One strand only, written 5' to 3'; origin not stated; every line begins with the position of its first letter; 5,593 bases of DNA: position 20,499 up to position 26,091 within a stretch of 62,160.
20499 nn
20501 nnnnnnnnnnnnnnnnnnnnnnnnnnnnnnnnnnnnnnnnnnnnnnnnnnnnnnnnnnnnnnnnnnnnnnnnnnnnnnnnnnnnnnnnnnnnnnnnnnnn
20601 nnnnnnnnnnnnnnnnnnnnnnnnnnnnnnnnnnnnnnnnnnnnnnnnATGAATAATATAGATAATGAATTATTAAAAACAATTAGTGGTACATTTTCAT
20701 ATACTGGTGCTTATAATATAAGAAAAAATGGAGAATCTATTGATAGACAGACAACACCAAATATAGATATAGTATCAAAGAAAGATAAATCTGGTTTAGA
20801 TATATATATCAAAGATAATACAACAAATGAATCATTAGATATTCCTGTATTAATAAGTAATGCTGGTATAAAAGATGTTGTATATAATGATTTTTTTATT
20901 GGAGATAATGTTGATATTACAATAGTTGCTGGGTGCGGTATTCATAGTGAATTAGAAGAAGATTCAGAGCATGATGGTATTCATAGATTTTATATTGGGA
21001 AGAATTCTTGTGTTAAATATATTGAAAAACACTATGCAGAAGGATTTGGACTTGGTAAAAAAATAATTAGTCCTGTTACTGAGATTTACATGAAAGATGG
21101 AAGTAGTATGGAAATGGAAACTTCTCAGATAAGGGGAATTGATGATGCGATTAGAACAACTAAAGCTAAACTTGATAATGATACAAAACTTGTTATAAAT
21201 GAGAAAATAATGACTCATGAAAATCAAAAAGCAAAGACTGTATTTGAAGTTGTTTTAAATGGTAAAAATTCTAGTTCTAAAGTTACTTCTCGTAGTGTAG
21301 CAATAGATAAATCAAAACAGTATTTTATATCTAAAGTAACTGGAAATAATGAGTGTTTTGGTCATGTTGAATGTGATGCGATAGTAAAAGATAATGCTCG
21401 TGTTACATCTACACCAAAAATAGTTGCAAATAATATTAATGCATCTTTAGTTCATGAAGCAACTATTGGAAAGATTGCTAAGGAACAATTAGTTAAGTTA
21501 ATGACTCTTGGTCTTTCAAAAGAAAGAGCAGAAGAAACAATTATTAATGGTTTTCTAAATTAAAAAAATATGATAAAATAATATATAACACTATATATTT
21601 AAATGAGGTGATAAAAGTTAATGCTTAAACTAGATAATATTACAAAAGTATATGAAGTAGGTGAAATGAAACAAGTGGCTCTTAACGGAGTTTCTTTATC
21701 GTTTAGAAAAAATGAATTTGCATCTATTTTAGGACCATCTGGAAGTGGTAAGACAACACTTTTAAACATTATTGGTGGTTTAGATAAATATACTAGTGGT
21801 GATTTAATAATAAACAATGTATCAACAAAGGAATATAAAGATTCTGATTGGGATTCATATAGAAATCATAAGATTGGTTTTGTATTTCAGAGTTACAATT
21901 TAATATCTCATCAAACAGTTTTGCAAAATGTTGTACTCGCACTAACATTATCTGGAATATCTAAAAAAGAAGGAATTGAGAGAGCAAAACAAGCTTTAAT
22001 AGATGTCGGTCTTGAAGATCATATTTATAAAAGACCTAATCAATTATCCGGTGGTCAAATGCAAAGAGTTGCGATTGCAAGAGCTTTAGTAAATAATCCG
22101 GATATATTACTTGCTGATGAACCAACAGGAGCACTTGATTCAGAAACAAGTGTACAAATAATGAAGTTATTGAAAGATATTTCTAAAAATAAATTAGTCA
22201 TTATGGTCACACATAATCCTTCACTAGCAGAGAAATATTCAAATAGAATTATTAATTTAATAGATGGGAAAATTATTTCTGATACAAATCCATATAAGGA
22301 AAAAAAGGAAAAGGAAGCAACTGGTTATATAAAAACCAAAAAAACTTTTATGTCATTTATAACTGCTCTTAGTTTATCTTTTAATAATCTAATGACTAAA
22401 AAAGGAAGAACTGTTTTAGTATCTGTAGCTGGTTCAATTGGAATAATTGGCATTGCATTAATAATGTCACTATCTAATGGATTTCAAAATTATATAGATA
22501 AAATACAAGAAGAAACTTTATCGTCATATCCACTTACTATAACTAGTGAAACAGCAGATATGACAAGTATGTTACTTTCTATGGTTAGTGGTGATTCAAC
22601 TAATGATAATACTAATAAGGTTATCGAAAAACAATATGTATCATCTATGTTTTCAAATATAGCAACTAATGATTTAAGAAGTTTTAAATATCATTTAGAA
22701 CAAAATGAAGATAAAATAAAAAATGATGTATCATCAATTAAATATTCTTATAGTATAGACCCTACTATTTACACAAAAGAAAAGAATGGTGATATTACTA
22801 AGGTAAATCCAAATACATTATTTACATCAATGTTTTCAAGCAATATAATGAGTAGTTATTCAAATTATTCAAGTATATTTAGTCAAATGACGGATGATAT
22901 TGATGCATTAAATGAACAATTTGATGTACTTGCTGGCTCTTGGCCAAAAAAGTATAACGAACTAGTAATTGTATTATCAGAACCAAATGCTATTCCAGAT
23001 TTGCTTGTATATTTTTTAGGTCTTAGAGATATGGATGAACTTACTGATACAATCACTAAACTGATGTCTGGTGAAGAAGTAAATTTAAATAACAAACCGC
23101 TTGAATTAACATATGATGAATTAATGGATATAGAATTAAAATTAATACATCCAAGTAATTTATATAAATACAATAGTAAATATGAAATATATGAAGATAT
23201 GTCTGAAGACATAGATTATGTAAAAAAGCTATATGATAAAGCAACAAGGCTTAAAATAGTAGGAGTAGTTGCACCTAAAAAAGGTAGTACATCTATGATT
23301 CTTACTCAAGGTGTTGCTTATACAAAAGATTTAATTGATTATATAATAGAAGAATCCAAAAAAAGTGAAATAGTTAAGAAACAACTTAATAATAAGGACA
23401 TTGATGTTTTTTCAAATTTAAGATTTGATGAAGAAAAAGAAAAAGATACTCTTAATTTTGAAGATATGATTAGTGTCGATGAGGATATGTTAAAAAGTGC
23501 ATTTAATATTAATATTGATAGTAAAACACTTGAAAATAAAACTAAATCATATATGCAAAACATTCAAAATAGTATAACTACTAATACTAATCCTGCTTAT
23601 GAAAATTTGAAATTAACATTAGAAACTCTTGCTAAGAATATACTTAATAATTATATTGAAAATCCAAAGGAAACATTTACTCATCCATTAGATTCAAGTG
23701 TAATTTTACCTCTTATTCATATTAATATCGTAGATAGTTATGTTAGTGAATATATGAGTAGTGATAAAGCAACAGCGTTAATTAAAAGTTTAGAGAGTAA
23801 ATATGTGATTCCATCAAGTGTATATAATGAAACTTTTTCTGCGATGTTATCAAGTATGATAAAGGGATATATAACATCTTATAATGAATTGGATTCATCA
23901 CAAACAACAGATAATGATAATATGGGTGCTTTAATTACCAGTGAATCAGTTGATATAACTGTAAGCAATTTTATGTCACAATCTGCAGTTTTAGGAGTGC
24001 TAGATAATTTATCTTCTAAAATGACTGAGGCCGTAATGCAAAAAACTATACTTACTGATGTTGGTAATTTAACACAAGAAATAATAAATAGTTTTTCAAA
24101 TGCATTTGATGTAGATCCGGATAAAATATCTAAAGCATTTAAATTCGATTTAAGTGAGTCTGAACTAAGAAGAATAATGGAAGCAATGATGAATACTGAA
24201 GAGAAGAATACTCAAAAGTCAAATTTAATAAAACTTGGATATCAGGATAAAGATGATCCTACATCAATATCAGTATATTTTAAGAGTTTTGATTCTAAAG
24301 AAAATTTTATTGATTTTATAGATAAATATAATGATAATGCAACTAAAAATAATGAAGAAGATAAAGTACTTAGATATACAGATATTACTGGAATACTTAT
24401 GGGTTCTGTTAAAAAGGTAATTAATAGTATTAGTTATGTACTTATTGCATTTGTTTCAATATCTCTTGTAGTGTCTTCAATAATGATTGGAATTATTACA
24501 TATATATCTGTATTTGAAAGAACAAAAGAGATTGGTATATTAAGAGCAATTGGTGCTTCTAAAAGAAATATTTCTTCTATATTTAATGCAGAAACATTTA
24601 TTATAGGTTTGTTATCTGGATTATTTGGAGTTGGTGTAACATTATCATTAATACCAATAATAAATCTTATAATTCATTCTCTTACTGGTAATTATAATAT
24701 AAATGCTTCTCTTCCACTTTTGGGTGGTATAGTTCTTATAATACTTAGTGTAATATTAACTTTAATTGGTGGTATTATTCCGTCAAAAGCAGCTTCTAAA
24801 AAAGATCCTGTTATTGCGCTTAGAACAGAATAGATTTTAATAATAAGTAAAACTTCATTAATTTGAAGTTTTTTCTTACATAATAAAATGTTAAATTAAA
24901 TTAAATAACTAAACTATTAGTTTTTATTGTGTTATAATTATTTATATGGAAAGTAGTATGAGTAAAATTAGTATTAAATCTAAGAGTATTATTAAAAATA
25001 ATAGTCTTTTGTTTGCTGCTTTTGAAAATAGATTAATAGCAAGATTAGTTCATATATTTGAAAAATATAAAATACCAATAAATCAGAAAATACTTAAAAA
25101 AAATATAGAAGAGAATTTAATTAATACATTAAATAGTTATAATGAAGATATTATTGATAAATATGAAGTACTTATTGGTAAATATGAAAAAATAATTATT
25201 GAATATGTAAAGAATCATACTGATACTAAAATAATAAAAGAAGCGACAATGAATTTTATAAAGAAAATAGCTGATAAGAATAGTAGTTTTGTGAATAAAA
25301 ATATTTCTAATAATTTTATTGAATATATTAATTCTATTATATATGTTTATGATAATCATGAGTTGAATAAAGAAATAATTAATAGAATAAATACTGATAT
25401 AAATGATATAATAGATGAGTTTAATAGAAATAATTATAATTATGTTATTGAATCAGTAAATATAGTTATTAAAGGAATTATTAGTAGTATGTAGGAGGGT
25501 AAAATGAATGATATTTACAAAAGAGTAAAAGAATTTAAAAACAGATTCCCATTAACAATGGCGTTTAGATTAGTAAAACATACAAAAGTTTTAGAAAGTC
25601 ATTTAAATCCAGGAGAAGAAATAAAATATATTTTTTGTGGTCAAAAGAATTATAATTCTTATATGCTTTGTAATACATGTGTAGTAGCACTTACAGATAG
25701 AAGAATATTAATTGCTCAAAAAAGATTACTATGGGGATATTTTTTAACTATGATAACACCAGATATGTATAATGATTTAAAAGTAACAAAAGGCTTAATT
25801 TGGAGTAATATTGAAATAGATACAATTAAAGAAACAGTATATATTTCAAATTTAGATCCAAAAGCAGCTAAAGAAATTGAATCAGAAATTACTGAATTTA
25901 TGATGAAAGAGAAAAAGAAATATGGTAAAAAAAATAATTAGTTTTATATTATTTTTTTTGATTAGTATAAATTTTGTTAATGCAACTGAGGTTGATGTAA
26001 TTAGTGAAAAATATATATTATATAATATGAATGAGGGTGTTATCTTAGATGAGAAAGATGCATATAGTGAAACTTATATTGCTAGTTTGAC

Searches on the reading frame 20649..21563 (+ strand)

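Call 24: search_protein_families(library=pfam, proteins=[window:20649-21563:+], max_evalue=0.001)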
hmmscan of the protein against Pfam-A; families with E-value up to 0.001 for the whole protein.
window:20649-21563:+ (304 aa): 1 family
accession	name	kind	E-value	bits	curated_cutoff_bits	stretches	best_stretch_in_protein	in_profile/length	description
PF01458.23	SUFBD_core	-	1.9e-20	73.8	27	1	177-302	103-232/232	SUF system FeS cluster assembly, SufBD core domain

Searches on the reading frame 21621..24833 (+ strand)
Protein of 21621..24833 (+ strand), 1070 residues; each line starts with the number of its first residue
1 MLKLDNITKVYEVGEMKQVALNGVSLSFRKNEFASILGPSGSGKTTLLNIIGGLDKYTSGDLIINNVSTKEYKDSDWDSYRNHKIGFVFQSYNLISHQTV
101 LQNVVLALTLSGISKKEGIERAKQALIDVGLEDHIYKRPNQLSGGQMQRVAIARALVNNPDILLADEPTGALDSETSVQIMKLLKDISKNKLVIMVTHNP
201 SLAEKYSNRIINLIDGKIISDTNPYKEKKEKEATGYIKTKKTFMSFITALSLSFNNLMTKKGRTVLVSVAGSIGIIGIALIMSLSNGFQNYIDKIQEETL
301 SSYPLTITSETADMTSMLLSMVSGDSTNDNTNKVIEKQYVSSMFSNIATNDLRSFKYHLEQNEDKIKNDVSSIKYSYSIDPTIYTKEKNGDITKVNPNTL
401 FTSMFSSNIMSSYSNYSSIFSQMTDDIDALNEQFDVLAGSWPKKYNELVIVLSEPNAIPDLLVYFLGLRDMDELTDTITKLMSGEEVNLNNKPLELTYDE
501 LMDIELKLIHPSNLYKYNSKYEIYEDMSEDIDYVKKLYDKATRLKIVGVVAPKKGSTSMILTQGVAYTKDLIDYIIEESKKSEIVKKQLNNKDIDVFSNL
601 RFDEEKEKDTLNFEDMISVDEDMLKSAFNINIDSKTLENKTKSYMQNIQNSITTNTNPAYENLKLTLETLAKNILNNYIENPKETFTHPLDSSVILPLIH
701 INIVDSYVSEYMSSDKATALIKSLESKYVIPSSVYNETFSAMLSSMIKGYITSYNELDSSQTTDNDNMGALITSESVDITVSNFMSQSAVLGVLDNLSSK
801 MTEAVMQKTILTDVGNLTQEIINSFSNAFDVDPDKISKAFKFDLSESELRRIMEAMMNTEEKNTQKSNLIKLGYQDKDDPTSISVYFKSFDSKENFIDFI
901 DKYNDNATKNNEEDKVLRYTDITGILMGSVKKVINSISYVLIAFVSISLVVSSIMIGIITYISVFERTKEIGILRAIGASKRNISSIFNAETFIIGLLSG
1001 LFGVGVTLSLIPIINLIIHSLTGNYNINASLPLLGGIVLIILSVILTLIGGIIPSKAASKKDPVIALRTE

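Call 24: search_protein_families(library=pfam, proteins=[window:21621-24833:+], max_evalue=0.001)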
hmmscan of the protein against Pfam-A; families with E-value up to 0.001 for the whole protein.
window:21621-24833:+ (1070 aa): 4 families
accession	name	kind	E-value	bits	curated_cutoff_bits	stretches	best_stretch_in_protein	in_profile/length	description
PF00005.33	ABC_tran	-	3.5e-33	115.5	25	1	21-169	1-136/137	ABC transporter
PF02687.27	FtsX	-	3.2e-18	66.4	25.5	1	943-1063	2-120/120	FtsX-like permease C-terminal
PF13304.12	AAA_21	-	4.7e-05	24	27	0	33-61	1-32/304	AAA domain, putative AbiEii toxin, Type IV TA system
PF02463.25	SMC_N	-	0.00026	20.9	40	1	17-208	11-206/220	RecF/RecN/SMC N terminal domain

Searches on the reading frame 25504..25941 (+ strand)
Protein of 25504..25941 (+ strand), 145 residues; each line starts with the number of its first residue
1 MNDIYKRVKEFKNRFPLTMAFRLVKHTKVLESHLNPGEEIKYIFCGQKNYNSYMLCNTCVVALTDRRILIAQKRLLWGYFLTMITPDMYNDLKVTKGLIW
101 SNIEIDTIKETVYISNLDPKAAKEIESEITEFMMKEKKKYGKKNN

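Call 104: search_protein_families(library=pfam, proteins=[window:25504-25941:+], max_evalue=0.00001)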
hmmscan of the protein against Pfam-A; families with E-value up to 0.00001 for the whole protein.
window:25504-25941:+ (145 aa): 1 family
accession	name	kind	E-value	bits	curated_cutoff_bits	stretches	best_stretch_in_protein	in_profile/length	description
PF14470.12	bPH_3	-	2.3e-09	38.1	23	1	34-125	1-89/95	Bacterial PH domain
